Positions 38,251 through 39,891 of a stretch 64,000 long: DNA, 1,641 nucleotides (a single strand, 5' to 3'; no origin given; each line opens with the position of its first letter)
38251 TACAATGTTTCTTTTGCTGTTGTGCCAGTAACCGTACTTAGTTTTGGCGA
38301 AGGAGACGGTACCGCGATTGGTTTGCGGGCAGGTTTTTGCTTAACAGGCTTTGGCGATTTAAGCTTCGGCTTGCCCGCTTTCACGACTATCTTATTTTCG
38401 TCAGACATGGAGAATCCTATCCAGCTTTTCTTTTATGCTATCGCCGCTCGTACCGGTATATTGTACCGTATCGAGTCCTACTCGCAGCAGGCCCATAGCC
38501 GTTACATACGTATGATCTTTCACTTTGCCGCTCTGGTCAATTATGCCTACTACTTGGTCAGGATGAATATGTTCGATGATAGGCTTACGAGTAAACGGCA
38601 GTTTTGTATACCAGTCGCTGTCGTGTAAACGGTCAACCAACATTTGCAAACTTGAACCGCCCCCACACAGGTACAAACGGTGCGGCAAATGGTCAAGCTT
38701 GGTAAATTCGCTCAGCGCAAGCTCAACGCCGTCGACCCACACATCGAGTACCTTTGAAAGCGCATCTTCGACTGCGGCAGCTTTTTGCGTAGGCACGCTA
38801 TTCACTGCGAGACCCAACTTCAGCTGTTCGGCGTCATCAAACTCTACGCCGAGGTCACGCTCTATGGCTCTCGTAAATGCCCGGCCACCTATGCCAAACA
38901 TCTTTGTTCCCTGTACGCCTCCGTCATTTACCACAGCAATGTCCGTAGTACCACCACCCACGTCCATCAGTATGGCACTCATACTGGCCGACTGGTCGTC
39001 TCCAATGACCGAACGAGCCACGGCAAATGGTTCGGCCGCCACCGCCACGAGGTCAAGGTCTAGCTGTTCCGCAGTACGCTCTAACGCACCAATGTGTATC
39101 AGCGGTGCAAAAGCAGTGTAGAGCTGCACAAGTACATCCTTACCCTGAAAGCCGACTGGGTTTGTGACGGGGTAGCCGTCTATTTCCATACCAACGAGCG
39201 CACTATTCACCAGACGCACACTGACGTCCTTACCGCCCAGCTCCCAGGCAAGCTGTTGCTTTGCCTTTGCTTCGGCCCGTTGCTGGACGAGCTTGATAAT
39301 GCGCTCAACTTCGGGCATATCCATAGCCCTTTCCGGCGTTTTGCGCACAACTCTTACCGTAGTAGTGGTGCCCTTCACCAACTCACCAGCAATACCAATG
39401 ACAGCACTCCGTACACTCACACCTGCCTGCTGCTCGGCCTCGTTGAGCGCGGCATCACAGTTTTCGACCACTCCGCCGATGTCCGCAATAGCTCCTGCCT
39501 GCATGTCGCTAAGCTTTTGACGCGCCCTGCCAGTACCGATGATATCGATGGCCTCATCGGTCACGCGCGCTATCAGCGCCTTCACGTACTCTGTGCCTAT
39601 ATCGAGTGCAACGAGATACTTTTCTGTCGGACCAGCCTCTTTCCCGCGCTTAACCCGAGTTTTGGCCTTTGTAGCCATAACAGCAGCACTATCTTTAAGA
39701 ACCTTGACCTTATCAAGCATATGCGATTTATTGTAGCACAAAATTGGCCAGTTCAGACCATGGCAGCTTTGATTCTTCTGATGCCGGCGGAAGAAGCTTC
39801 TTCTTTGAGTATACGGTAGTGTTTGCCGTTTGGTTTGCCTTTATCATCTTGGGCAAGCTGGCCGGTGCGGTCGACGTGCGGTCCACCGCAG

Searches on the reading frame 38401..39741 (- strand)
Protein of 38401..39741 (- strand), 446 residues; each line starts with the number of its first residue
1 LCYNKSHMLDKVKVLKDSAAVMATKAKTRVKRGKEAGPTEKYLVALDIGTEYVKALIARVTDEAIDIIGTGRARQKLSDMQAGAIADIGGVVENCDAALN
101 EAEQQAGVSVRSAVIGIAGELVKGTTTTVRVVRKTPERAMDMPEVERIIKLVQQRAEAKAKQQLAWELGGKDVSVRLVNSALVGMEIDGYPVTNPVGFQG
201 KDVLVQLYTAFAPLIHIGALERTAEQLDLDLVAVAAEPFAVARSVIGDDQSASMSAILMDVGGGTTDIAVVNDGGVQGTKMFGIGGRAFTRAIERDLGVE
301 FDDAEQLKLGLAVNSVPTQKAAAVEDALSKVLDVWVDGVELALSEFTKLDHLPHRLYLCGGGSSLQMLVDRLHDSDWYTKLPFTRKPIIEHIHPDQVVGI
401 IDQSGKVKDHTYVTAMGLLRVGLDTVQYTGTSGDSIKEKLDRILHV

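Call 60: search_protein_families(library=pfam, proteins=[window:38401-39741:-], max_evalue=0.01)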
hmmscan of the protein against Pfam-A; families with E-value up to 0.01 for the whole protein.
window:38401-39741:- (446 aa): 6 families
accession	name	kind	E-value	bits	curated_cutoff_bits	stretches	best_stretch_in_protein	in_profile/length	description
PF14450.12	FtsA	-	7.1e-14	52.7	31.8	1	258-417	2-127/127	Cell division protein FtsA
PF06277.17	EutA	-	9.2e-06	25.2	27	1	253-289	142-178/475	Ethanolamine utilisation protein EutA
PF11104.14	PilM_2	-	9.7e-06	25.2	27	1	232-373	153-295/340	Type IV pilus assembly protein PilM;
PF13941.12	MutL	-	1.8e-05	24.2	27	1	219-302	209-294/450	MutL protein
PF06723.19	MreB_Mbl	-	4.4e-05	22.9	27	1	219-294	111-185/327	MreB/Mbl protein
PF08841.16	DDR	-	0.0033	17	24.6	1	255-308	134-188/328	Diol dehydratase reactivase ATPase-like domain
